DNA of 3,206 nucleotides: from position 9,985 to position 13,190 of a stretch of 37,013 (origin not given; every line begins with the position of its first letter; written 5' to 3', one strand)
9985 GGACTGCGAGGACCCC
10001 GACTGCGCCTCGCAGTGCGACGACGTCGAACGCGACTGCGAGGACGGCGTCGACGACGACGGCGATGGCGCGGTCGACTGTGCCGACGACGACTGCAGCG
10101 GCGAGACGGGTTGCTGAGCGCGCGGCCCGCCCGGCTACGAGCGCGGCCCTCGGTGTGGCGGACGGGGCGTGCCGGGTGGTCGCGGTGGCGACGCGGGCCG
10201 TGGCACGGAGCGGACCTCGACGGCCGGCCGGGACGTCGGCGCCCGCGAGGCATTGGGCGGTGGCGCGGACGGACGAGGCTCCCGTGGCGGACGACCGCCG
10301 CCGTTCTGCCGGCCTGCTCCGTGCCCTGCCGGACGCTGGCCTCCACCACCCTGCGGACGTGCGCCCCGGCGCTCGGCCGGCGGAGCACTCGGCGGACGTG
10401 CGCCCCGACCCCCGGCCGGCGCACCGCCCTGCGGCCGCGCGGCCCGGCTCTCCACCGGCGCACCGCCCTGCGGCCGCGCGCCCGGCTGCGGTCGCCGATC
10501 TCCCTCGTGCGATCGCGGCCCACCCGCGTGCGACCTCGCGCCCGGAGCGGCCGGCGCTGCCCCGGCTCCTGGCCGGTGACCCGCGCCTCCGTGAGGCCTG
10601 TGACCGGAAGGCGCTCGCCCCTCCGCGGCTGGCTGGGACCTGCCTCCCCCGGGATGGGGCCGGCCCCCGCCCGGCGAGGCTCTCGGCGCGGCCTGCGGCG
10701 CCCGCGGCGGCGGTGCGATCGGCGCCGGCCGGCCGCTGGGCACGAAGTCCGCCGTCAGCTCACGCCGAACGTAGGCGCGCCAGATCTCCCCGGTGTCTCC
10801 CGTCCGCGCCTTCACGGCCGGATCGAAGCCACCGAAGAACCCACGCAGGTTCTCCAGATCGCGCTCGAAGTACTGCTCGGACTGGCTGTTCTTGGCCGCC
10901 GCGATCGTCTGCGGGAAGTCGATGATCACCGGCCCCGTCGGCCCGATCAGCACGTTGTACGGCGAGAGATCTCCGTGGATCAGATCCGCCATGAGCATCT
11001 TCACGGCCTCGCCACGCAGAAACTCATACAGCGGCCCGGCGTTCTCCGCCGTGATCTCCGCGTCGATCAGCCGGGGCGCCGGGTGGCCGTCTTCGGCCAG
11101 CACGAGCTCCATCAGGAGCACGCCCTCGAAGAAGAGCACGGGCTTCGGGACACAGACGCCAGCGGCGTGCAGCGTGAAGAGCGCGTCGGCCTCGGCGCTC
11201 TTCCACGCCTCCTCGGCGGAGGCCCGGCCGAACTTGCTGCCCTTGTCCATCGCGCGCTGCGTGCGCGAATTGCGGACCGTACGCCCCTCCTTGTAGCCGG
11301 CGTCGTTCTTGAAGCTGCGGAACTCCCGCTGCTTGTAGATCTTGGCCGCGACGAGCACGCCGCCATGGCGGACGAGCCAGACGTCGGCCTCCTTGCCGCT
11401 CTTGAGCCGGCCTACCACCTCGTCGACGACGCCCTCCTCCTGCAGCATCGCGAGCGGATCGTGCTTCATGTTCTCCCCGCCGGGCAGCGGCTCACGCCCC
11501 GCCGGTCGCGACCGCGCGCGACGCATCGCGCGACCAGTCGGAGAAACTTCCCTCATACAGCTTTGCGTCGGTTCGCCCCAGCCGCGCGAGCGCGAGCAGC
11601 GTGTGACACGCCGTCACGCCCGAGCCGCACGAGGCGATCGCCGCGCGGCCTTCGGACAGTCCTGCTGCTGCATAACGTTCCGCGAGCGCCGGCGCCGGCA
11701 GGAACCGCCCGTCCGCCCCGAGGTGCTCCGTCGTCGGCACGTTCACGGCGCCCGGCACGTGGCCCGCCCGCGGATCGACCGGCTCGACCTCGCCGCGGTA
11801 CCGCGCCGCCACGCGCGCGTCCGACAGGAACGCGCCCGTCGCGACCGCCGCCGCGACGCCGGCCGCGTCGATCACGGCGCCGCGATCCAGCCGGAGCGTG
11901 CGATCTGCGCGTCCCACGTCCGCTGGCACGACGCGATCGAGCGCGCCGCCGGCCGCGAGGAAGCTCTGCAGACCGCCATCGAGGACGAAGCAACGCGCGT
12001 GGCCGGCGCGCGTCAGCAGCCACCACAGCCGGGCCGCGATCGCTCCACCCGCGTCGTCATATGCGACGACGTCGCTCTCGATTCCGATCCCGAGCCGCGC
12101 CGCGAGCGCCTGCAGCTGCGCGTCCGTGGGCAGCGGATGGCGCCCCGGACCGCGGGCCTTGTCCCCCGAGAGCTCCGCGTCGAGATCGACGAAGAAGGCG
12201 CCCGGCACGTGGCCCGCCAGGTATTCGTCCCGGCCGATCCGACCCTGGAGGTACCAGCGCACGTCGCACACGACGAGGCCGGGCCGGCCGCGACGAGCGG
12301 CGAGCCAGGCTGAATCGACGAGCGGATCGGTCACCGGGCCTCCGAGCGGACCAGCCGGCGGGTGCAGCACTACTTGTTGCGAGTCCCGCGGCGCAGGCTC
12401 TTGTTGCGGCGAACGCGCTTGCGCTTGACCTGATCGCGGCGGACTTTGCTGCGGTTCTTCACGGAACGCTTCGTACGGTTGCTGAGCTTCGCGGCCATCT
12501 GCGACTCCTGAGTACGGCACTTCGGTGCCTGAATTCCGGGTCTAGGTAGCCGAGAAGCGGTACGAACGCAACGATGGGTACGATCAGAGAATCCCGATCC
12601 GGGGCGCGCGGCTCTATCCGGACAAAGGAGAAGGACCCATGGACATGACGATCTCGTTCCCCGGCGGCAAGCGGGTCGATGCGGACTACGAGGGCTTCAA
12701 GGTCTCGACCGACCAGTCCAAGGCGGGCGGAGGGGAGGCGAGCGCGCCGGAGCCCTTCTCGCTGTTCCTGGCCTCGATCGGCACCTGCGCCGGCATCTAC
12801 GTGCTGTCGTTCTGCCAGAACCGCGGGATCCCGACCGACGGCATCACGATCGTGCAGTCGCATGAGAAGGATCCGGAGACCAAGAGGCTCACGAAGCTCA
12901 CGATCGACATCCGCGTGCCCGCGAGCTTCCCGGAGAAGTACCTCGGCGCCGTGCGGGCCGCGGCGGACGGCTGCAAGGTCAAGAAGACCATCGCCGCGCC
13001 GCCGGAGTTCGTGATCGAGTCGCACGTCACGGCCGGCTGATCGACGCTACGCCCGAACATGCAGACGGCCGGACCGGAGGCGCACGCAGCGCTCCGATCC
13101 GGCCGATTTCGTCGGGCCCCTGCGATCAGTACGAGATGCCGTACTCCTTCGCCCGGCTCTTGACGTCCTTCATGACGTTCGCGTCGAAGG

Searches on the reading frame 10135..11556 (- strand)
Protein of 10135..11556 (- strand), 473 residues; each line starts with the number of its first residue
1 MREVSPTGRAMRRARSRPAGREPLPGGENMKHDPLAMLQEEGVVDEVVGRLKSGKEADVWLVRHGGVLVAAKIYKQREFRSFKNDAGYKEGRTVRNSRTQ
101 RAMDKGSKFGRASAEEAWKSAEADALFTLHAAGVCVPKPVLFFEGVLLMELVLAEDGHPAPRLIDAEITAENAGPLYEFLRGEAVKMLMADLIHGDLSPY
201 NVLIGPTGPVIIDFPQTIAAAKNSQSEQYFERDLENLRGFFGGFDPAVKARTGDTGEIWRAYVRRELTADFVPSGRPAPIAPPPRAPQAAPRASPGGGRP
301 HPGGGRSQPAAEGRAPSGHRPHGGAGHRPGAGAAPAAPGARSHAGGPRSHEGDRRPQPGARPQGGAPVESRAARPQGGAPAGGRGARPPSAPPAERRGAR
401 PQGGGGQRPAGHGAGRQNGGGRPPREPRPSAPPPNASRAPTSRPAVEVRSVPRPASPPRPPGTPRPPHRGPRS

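Call 9: search_protein_families(library=pfam, proteins=[window:10135-11556:-], max_evalue=0.001)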
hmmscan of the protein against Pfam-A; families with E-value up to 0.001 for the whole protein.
window:10135-11556:- (473 aa): 2 families
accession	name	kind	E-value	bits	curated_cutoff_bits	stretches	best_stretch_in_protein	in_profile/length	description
PF01163.29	RIO1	-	5.7e-33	114.6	22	1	69-242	13-175/187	RIO domain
PF19974.5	TCAD9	-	0.00038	20.2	40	1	178-217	286-324/429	Ternary complex associated domain 9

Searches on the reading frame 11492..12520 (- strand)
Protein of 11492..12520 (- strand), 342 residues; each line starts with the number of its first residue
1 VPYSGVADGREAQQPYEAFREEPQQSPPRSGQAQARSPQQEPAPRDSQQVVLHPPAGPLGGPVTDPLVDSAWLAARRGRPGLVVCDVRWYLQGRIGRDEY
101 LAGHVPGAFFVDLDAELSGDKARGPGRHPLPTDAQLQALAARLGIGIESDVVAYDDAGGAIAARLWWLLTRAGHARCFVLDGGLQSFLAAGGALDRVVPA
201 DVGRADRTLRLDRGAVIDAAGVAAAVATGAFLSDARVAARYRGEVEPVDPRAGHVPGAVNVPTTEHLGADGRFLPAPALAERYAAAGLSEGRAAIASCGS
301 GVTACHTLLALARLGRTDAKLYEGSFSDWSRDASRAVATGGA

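Call 9: search_protein_families(library=pfam, proteins=[window:11492-12520:-], max_evalue=0.001)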
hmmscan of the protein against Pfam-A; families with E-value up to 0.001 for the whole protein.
window:11492-12520:- (342 aa): 1 family
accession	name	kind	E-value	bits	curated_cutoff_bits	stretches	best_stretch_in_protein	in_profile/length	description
PF00581.25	Rhodanese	-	3.5e-25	88.9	22.2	2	71-189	3-101/102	Rhodanese-like domain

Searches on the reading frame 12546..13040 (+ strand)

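Call 9: search_protein_families(library=pfam, proteins=[window:12546-13040:+], max_evalue=0.001)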
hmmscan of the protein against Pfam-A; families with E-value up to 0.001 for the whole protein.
window:12546-13040:+ (164 aa): 1 family
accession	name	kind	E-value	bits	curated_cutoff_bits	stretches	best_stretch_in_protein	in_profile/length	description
PF02566.24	OsmC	-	2.8e-14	53.8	27.5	1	63-157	1-99/100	OsmC-like protein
